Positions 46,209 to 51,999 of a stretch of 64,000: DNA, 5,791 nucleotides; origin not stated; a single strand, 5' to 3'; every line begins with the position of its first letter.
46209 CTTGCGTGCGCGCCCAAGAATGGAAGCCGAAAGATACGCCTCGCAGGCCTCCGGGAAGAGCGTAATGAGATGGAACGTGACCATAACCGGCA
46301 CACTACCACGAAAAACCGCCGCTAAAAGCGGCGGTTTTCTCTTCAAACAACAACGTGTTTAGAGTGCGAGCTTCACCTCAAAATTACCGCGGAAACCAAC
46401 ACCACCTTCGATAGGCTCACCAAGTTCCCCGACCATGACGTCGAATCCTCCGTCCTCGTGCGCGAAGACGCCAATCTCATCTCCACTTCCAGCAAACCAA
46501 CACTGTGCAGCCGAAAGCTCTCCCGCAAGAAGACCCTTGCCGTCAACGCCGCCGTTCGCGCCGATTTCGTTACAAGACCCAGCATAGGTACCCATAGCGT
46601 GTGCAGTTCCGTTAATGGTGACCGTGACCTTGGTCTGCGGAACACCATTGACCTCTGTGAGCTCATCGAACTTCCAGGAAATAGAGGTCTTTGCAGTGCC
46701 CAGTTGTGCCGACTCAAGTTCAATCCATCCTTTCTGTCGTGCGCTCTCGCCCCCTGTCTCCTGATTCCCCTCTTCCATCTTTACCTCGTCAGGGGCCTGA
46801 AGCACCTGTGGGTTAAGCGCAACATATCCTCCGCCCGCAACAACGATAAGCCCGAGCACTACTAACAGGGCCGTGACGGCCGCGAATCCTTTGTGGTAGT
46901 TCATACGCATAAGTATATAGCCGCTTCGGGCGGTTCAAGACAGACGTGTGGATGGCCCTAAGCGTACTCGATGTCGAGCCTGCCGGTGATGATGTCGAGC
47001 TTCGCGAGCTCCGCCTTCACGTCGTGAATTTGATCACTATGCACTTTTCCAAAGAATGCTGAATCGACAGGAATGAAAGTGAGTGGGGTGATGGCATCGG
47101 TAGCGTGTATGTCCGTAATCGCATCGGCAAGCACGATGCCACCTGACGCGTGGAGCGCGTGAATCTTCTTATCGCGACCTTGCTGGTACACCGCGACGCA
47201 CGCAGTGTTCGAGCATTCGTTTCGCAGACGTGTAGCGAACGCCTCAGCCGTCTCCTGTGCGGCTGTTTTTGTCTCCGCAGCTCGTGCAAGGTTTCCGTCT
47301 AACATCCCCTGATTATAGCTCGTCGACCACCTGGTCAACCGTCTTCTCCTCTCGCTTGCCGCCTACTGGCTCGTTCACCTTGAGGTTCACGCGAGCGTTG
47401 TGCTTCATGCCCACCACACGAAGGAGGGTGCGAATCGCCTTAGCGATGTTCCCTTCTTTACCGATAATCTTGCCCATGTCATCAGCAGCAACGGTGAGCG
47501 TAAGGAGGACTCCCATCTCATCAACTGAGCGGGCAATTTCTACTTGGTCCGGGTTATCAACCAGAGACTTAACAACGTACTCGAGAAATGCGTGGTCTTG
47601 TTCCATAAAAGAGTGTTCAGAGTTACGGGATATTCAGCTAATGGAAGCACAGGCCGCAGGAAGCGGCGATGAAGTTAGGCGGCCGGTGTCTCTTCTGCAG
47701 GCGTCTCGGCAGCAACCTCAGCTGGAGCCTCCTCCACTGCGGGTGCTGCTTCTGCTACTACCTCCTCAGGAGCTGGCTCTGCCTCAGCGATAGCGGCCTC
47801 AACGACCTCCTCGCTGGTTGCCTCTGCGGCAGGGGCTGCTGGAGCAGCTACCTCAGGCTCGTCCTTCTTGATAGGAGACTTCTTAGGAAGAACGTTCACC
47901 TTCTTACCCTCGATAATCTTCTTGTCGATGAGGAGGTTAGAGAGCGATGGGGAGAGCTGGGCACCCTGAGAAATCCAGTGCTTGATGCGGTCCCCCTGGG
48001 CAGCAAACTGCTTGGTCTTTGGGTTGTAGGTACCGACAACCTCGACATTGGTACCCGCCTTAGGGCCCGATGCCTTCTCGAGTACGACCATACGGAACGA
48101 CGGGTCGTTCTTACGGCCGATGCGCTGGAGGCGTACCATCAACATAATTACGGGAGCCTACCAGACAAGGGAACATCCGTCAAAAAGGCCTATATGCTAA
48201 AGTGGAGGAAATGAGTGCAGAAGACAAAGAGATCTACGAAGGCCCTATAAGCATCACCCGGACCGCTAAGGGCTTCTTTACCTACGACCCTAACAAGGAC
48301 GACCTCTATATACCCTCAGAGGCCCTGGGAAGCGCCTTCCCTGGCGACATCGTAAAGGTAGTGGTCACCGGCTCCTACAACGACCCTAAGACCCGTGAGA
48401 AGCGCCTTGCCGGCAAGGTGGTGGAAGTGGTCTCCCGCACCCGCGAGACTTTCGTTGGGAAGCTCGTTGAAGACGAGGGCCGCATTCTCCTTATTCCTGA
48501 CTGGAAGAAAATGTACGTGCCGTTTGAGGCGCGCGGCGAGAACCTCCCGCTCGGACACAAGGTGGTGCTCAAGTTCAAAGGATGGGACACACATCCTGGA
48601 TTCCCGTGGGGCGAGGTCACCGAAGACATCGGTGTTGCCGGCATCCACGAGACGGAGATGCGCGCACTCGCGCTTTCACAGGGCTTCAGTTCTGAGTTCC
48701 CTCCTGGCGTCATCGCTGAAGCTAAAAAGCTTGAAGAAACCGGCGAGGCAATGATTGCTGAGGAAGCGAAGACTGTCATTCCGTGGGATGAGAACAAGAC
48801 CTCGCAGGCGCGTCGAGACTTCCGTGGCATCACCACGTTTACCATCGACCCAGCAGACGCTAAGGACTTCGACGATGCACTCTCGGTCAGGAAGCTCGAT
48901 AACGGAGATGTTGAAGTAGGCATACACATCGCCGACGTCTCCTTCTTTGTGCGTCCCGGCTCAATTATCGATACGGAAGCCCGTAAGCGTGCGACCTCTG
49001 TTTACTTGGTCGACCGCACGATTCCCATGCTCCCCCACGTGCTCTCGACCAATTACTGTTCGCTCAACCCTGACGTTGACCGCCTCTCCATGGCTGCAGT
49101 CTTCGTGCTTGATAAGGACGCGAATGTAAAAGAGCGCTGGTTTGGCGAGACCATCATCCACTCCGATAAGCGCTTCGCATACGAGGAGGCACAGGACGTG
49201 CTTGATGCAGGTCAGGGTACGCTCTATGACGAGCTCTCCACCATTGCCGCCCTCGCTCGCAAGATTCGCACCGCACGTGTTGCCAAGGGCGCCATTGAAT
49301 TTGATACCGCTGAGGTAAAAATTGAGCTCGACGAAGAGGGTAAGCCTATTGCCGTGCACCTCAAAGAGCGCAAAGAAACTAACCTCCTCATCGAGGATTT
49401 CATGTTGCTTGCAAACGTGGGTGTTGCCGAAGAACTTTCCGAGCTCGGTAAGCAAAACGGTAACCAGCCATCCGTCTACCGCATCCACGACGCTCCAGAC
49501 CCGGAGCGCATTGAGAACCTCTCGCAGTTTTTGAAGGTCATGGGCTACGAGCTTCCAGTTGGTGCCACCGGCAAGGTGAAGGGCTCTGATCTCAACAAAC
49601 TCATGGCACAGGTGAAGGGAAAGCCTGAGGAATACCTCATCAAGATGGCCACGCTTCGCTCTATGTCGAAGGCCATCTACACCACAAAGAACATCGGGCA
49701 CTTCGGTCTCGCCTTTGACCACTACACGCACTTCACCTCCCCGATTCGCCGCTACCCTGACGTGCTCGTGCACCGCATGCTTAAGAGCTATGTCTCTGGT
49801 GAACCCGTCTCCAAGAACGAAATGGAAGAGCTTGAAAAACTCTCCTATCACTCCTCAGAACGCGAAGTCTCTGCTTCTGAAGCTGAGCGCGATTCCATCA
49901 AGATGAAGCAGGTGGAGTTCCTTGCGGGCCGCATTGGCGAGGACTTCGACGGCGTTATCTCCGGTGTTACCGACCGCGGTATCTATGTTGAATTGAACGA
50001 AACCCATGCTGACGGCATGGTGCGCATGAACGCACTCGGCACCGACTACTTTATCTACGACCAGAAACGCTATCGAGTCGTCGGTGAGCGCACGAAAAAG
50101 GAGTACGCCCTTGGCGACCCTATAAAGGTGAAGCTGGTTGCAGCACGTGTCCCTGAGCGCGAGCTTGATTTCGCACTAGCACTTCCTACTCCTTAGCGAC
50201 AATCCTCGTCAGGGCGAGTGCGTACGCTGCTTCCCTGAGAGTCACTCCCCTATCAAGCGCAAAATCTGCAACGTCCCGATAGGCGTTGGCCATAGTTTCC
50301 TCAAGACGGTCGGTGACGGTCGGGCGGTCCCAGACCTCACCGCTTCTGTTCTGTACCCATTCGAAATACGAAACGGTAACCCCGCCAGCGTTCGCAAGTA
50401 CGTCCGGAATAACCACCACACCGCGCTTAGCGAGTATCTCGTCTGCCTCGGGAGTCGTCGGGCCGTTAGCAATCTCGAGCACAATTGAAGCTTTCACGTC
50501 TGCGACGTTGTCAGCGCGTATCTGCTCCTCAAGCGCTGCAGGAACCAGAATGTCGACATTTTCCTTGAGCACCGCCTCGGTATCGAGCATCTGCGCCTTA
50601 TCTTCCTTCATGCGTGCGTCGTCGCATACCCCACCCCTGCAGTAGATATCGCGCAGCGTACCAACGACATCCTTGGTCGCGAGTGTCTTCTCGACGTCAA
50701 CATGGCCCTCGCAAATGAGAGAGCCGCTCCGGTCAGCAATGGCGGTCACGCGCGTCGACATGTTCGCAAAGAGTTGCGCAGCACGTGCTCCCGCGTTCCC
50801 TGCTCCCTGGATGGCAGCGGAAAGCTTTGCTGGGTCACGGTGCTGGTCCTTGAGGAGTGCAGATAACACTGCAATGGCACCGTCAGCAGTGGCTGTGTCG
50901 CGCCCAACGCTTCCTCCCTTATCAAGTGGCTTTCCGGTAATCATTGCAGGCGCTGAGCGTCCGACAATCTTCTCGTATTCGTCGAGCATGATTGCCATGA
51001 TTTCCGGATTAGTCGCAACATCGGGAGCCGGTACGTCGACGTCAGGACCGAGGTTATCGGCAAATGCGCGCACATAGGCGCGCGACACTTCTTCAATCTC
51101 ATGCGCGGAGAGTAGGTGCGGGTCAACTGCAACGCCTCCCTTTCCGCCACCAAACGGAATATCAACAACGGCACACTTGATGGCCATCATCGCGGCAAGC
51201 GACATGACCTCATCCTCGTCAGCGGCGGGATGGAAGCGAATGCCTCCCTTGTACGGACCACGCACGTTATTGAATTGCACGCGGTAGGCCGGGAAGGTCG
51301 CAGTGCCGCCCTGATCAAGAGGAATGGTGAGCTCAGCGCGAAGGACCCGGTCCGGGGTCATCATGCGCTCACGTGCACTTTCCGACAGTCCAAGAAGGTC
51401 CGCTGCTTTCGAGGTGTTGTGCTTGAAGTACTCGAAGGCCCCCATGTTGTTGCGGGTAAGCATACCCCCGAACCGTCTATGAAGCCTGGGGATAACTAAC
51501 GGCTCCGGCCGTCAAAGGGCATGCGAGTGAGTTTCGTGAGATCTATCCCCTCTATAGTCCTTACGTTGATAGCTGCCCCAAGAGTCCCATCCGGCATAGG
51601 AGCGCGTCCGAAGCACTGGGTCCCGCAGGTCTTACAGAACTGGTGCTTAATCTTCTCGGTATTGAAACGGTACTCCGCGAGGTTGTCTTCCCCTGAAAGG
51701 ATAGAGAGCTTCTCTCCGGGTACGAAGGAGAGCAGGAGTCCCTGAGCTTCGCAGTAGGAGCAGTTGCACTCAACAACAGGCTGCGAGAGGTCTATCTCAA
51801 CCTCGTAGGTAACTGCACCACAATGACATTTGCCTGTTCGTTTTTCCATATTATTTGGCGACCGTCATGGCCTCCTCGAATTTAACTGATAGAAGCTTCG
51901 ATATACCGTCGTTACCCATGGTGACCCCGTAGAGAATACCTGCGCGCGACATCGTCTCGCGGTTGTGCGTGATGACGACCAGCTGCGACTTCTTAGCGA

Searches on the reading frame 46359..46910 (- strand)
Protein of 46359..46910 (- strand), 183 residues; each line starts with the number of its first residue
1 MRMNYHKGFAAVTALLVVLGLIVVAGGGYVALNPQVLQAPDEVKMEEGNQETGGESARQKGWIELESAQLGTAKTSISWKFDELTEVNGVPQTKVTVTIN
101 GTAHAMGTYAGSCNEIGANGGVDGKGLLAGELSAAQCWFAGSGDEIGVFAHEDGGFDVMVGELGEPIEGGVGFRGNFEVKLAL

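Call 27: search_protein_families(library=pfam, proteins=[window:46359-46910:-], max_evalue=1)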
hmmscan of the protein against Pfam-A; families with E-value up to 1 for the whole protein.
window:46359-46910:- (183 aa): 2 families
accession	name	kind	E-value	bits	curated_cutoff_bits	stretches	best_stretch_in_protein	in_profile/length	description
PF19428.4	Sema4F_C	-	0.13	12.1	27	1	99-133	42-76/197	Semaphorin 4F C-terminal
PF15277.12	Sec3-PIP2_bind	-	0.31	11.5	25.3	1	73-101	33-62/87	Exocyst complex component SEC3 N-terminal PIP2 binding PH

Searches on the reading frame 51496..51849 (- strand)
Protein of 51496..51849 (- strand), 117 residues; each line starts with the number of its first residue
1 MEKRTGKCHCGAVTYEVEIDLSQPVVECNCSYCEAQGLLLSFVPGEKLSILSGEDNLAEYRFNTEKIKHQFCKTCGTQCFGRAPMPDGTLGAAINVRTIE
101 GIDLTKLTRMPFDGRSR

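Call 3: search_protein_families(library=pfam, proteins=[window:51496-51849:-], max_evalue=1)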
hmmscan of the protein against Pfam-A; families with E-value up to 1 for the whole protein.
window:51496-51849:- (117 aa): 1 family
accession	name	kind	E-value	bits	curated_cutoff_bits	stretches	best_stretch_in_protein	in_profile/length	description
PF04828.22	GFA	-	1.2e-14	54.8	24.3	1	4-84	2-86/115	Glutathione-dependent formaldehyde-activating enzyme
